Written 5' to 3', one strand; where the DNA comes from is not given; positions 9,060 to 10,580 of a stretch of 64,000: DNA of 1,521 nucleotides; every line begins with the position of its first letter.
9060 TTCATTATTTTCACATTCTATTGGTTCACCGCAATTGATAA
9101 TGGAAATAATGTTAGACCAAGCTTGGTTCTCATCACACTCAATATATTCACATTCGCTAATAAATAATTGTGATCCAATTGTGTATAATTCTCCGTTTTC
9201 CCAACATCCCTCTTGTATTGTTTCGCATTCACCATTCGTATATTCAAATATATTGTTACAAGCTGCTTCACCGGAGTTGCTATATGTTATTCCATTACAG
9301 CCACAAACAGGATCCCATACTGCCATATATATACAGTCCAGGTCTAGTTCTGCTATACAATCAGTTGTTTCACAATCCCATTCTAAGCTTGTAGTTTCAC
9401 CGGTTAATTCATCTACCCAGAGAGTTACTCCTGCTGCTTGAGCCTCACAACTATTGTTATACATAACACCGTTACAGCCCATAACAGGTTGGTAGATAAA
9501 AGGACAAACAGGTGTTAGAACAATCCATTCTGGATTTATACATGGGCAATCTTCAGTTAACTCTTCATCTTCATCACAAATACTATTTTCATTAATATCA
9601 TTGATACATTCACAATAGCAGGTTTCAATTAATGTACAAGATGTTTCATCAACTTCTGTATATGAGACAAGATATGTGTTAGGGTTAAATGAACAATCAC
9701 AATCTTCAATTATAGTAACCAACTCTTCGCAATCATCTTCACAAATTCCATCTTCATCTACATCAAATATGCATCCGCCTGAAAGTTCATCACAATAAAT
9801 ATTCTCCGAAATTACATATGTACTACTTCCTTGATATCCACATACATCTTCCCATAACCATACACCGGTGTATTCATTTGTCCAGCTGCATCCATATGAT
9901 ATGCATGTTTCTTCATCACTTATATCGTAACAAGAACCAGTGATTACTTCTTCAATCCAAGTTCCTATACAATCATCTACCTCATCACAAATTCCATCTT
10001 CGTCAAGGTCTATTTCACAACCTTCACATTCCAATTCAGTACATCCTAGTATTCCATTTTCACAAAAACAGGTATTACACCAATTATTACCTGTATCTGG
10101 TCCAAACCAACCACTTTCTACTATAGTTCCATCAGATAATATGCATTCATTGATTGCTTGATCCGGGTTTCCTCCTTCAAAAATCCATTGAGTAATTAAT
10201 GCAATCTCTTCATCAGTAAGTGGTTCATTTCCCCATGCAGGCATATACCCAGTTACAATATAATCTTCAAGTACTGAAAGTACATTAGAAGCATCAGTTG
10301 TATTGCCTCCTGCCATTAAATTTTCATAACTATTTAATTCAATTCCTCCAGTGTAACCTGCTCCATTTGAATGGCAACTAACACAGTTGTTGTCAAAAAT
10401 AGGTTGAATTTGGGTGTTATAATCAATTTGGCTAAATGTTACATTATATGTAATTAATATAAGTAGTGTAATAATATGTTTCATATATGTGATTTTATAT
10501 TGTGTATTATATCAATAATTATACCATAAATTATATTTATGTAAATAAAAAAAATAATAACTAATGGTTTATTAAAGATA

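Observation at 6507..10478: About 1,320 consecutive residues with no Lys or Arg in a roughly 110-Cys T9SS cargo protein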

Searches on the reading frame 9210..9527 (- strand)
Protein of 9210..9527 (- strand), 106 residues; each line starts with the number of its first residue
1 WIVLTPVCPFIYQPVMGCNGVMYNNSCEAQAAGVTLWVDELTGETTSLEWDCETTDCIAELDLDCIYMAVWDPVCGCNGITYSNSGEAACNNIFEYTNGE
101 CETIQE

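Call 37: search_protein_families(library=pfam, max_evalue=10, proteins=[window:9210-9527:-])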
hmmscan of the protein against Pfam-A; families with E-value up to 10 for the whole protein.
seq(106 aa): 2 families
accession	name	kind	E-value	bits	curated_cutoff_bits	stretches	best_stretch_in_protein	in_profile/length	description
PF07648.20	Kazal_2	-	1.4e-07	32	22.8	2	69-101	9-48/48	Kazal-type serine protease inhibitor domain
PF00050.26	Kazal_1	-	5.9e-07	29.8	21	2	7-27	8-28/49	Kazal-type serine protease inhibitor domain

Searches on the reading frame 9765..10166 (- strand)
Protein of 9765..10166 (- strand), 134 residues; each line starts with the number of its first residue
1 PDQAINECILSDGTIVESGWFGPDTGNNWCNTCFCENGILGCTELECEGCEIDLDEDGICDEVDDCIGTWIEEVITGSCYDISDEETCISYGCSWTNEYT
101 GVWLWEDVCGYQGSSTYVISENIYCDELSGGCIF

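Call 37: search_protein_families(library=pfam, max_evalue=10, proteins=[window:9765-10166:-])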
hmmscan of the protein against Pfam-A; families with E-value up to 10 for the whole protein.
seq(134 aa): 2 families
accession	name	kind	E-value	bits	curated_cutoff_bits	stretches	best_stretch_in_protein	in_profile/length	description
PF05375.19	Pacifastin_I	-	0.00065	19.8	27.9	1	29-48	11-31/40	Pacifastin inhibitor (LCMII)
PF00093.24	VWC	-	5.8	7.7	27.6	1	17-57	10-50/57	von Willebrand factor type C domain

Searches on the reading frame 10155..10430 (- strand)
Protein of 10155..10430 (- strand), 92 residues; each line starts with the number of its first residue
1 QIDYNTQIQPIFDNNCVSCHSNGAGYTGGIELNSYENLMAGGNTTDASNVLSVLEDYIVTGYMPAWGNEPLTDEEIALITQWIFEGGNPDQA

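Call 37: search_protein_families(library=pfam, max_evalue=10, proteins=[window:10155-10430:-])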
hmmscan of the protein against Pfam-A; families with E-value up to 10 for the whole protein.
seq(92 aa): 7 families
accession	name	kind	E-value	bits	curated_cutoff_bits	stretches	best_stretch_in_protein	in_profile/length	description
PF13442.11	Cytochrome_CBB3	-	1.8e-09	38.2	27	1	7-83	5-68/68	Cytochrome C oxidase, cbb3-type, subunit III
PF00034.26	Cytochrom_C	-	7.6e-05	24.4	21.3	1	9-83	5-86/90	Cytochrome c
PF14376.11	Haem_bd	-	0.00032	21.1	27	1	5-26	31-52/133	Haem-binding domain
PF22297.1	PccH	-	0.0026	18.3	24.4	1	4-33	2-31/133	PccH Cytochrome c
PF07635.16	PSCyt1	-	0.0044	18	22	1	16-45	1-29/59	Planctomycete cytochrome C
PF14495.11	Cytochrom_C550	-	0.055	13.6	27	1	8-38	29-59/136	Cytochrome c-550 domain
PF21563.3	Mcp40H-20_sensor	-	0.29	11.9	27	1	14-33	89-108/112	Methyl-accepting chemotaxis sensory transducer, class 40H, sensor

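Call 40: search_solved_structures(query=window:10155-10430:-, max_evalue=1, show_alignments=3)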
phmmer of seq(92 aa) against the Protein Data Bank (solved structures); distinct sequences matched with E-value up to 1: 41.
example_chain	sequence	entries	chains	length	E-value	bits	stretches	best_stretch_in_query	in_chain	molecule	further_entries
3dmi_A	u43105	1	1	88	0.00038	23.8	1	10-85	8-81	cytochrome c6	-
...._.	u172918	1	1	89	0.00064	23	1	11-86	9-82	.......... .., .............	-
1cyi_A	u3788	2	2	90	0.00067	23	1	11-86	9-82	CYTOCHROME C6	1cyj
6xkw_p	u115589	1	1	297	0.0008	22.7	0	8-66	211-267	Cbb3-type cytochrome c oxidase subunit CcoP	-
1a2s_A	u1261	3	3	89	0.00083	22.7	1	10-85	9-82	CYTOCHROME C6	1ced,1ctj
1c6o_A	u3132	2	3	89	0.0017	21.7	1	11-90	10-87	CYTOCHROME C6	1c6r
4eie_A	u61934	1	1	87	0.0027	21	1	9-89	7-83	Cytochrome c6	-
6xkx_p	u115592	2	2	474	0.0028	21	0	8-66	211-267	Cbb3-type cytochrome c oxidase subunit CcoP,Cytochrome c-type cyt cy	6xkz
4eif_A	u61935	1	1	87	0.0044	20.3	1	9-89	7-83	Cytochrome c6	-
4eid_A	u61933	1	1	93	0.007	19.7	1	11-85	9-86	Cytochrome c6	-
9g83_v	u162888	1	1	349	0.0088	19.4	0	11-85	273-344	Cbb3-type cytochrome c oxidase subunit CcoP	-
1ls9_A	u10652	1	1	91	0.02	18.2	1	10-85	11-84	CYTOCHROME C6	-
5c2v_A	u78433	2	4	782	0.025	17.9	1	2-40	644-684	HYDRAZINE SYNTHASE ALPHA SUBUNIT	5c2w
3dr0_A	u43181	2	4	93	0.039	17.3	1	11-85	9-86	Cytochrome c6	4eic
3ph2_B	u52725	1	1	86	0.084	16.2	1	10-85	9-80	Cytochrome c6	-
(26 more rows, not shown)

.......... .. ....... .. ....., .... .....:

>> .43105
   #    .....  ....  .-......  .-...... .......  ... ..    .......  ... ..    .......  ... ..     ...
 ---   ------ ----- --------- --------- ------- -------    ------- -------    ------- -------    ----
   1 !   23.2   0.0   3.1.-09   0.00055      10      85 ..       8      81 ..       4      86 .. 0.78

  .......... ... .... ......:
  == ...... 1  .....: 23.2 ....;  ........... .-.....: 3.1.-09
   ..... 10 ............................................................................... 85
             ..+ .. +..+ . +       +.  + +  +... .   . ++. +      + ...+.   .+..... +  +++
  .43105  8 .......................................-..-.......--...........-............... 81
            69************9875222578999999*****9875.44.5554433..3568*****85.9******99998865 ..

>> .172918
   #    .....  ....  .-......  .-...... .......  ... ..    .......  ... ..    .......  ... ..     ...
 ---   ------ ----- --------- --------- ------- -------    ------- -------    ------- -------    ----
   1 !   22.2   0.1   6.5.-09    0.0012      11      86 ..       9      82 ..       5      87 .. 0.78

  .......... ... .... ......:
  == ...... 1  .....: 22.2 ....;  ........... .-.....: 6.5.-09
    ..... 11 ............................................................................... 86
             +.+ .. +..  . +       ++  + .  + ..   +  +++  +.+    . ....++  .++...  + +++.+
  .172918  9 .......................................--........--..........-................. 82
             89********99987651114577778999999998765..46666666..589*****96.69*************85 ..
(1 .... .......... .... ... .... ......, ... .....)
